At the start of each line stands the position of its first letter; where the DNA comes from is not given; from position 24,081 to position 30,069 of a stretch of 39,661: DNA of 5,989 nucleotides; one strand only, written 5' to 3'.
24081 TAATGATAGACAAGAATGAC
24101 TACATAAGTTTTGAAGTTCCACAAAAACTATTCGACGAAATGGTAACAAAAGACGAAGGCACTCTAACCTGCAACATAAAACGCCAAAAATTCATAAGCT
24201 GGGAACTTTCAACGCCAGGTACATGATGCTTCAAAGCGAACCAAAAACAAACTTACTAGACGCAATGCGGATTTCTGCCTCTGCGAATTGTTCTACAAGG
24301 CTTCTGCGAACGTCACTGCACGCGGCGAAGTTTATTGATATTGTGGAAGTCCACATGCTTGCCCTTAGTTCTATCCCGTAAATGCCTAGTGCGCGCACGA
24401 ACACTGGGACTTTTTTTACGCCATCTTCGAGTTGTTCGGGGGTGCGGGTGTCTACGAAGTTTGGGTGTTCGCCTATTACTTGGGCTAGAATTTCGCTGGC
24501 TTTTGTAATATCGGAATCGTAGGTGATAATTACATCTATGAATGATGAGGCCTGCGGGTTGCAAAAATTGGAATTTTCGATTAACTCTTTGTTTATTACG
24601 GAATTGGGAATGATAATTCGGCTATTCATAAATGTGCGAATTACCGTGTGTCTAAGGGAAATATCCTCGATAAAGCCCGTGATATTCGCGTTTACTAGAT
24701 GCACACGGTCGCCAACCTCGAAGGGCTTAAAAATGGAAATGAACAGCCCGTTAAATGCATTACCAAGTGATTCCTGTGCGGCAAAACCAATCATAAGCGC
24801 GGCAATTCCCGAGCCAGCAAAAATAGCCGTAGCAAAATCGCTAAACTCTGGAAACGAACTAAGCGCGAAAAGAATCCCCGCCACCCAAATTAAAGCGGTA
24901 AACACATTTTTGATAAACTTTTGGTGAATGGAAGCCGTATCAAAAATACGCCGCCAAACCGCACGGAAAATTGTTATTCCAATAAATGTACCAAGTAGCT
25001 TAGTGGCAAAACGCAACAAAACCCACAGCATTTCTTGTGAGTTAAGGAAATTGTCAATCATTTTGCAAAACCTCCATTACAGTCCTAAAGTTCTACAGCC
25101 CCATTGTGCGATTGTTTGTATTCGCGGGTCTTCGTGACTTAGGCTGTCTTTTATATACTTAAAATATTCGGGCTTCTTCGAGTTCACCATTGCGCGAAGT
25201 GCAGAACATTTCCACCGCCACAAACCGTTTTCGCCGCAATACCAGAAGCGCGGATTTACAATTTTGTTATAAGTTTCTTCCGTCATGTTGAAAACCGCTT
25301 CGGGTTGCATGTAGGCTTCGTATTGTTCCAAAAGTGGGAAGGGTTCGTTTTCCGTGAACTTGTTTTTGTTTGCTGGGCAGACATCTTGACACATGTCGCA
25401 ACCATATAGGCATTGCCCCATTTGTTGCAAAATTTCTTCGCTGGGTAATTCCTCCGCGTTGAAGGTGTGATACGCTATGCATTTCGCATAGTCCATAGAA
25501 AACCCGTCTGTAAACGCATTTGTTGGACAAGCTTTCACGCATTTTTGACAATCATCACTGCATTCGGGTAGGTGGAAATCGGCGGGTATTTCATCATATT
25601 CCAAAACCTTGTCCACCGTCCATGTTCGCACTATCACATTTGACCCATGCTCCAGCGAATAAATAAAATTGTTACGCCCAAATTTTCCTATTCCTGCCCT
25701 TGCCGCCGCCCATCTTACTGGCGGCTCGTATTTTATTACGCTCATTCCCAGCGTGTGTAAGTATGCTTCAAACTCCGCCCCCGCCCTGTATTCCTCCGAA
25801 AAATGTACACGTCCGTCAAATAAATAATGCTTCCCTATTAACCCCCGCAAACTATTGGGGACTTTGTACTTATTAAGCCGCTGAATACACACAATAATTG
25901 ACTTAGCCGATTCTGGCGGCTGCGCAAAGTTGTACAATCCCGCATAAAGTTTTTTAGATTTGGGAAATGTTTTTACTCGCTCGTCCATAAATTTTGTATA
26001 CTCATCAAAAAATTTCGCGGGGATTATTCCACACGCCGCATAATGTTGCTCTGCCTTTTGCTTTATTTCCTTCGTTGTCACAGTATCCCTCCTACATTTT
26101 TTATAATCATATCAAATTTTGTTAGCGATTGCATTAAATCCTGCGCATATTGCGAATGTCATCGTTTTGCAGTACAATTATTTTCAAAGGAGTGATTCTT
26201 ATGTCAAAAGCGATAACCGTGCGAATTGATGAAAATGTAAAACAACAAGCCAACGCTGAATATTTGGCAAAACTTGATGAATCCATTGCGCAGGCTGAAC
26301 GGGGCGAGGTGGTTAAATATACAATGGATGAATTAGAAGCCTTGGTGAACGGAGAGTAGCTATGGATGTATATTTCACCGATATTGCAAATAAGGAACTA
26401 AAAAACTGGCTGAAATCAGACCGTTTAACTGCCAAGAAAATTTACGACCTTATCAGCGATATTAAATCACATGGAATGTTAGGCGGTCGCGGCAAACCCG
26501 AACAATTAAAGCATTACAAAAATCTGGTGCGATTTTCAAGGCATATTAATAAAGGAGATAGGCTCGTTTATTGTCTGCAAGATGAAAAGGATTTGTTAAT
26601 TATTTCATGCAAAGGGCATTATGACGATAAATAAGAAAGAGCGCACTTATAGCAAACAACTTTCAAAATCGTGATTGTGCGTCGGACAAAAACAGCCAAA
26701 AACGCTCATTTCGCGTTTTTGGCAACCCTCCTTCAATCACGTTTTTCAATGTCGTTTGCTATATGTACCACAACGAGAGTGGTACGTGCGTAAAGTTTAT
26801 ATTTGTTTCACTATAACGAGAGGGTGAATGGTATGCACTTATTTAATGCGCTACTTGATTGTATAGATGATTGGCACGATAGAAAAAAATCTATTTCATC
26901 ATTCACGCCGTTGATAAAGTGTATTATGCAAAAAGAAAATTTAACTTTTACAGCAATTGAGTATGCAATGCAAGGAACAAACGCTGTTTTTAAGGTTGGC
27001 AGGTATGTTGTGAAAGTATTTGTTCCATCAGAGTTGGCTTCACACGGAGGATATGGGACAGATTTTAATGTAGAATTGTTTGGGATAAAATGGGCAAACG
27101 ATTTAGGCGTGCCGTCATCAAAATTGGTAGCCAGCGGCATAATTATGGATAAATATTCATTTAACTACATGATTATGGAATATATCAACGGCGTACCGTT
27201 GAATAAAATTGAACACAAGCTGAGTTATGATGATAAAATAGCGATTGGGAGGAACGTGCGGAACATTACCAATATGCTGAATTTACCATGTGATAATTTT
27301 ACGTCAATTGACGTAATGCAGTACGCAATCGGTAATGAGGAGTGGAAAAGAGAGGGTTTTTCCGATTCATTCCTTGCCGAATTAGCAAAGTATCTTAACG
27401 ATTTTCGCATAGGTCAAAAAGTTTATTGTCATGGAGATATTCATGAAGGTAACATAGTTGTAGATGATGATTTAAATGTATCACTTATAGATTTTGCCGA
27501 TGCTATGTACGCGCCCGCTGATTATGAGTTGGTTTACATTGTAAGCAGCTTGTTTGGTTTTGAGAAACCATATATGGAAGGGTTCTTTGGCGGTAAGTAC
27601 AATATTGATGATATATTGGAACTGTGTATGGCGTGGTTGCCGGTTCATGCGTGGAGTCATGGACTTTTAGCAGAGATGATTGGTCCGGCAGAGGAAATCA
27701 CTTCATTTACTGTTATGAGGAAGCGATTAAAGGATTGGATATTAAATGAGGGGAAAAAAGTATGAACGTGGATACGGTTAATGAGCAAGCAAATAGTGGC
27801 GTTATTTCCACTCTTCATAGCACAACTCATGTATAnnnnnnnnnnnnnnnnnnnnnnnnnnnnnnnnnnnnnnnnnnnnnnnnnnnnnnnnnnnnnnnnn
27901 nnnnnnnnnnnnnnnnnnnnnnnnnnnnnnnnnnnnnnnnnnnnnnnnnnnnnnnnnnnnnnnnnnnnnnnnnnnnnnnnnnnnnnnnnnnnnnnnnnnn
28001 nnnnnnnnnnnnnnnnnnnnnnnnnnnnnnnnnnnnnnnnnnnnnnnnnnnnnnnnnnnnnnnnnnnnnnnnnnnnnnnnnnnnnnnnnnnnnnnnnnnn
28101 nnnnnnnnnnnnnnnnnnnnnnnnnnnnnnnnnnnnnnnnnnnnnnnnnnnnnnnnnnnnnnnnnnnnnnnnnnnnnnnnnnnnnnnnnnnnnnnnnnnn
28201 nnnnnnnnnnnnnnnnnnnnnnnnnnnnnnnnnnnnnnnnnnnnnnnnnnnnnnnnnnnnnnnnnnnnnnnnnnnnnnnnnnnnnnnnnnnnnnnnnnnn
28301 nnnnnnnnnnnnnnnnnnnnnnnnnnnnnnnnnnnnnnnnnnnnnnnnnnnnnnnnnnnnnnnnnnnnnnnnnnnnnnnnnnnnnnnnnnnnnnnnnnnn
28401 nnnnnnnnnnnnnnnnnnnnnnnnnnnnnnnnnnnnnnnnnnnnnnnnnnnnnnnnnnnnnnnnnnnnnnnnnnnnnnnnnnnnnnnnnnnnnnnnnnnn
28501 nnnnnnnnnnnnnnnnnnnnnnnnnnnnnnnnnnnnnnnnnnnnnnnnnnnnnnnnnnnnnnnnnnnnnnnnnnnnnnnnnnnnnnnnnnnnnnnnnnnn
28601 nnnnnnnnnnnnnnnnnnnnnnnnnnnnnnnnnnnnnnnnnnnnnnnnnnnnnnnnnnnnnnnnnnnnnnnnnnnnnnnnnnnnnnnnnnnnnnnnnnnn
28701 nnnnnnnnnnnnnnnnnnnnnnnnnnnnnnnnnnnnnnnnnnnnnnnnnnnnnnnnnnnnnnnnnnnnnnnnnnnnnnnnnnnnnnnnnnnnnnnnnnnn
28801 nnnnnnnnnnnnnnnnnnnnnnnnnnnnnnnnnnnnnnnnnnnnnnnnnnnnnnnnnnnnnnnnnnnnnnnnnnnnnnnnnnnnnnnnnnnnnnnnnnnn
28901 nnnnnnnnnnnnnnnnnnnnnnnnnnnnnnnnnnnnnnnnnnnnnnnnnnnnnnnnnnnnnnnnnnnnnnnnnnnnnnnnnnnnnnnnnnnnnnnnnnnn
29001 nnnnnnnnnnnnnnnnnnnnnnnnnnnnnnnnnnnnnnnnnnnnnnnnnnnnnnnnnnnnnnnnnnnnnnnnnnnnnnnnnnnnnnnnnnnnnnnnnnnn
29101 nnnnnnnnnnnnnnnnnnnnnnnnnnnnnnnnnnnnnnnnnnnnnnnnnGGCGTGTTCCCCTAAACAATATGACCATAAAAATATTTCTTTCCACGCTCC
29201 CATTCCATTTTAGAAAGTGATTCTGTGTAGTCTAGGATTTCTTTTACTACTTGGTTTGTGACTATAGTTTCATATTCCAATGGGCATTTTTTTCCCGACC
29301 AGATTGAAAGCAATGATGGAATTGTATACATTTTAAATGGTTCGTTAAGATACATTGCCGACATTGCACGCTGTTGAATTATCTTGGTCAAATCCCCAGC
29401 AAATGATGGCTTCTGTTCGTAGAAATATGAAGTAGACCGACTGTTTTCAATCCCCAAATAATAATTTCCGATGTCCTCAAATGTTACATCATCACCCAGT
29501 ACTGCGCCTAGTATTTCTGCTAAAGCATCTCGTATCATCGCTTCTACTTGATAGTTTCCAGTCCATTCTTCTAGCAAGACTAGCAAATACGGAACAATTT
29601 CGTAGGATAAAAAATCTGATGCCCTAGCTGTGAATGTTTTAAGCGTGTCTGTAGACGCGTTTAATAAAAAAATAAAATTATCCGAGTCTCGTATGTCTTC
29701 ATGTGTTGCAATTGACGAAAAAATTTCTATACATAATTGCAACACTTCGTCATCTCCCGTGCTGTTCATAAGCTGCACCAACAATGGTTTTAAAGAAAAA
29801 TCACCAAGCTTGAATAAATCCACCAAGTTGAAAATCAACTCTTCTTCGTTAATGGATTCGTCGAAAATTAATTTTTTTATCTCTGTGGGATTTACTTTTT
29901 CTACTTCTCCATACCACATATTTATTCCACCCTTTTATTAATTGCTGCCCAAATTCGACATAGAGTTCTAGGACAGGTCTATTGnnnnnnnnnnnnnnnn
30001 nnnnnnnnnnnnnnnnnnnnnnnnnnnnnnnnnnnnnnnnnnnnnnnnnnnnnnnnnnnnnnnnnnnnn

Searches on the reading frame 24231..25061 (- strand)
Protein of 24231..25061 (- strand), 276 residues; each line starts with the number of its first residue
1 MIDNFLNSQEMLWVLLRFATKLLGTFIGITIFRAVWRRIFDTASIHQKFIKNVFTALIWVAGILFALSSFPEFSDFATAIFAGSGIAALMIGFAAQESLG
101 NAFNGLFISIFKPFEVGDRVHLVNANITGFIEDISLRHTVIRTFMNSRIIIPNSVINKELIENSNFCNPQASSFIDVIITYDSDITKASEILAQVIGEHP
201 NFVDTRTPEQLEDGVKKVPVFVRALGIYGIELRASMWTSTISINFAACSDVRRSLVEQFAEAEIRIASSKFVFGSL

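Call 24: search_protein_families(library=pfam, proteins=[window:24231-25061:-])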
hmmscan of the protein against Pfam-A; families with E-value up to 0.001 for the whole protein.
window:24231-25061:- (276 aa): 2 families
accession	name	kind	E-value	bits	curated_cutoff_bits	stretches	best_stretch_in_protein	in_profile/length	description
PF00924.24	MS_channel_2nd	-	1.3e-15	57.7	20.2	1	98-164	2-66/68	Mechanosensitive ion channel, beta-domain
PF21082.3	MS_channel_3rd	-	4.1e-05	24.4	21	1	176-266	4-88/88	Mechanosensitive ion channel MscS, C-terminal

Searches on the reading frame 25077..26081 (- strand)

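Call 24: search_protein_families(library=pfam, proteins=[window:25077-26081:-])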
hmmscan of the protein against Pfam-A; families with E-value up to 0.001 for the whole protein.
window:25077-26081:- (334 aa): 4 families
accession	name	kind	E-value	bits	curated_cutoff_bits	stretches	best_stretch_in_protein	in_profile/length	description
PF13484.11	Fer4_16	-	9.7e-16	58.7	30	1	177-238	4-66/66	4Fe-4S double cluster binding domain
PF00037.32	Fer4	-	0.0002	21.5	21.1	0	178-191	11-24/24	4Fe-4S binding domain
PF12838.12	Fer4_7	-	0.00023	22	27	0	177-238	4-51/52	4Fe-4S dicluster domain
PF13187.11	Fer4_9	-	0.00087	19.7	27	0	174-238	2-50/52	4Fe-4S dicluster domain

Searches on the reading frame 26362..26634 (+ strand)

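Call 24: search_protein_families(library=pfam, proteins=[window:26362-26634:+])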
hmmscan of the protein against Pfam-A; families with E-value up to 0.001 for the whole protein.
window:26362-26634:+ (90 aa): 1 family
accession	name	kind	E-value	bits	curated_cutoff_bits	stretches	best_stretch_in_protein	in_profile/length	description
PF06769.20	YoeB_toxin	-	2.8e-16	59.8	27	1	5-87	1-80/80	YoeB-like toxin of bacterial type II toxin-antitoxin system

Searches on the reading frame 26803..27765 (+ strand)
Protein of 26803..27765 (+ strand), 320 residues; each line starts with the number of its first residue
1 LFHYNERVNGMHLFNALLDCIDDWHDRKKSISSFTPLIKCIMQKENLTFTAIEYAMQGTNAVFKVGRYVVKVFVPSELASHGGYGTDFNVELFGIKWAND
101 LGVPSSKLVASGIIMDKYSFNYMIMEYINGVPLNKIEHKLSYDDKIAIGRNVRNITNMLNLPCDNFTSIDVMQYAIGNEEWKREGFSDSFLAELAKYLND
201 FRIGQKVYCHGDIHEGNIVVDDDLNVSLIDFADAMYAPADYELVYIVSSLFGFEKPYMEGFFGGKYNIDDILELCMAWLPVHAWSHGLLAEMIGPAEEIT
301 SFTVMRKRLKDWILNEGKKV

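Call 24: search_protein_families(library=pfam, proteins=[window:26803-27765:+])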
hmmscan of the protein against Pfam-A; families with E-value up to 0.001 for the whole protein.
window:26803-27765:+ (320 aa): 2 families
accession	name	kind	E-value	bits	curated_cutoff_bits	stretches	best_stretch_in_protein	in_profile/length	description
PF01636.29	APH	-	9.3e-15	55.5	23.2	1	96-253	45-215/239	Phosphotransferase enzyme family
PF03109.22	ABC1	-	0.00016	21.4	22.9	0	119-231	141-211/244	ABC1 atypical kinase-like domain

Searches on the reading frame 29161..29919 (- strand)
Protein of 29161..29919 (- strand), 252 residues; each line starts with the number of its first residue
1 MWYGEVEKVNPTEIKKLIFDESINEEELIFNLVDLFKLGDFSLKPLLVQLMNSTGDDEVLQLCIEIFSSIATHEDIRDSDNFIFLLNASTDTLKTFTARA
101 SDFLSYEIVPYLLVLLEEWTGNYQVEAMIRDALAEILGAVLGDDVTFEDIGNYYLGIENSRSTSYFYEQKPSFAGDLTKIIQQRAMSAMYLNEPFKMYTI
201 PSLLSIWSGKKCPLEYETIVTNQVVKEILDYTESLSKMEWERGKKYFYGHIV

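Call 24: search_protein_families(library=pfam, proteins=[window:29161-29919:-])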
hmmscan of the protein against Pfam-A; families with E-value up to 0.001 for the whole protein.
window:29161-29919:- (252 aa): 1 family
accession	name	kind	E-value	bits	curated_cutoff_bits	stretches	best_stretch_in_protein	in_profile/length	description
PF15573.11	Imm47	-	1.3e-67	228.4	27.2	1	1-251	5-257/258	Immunity protein 47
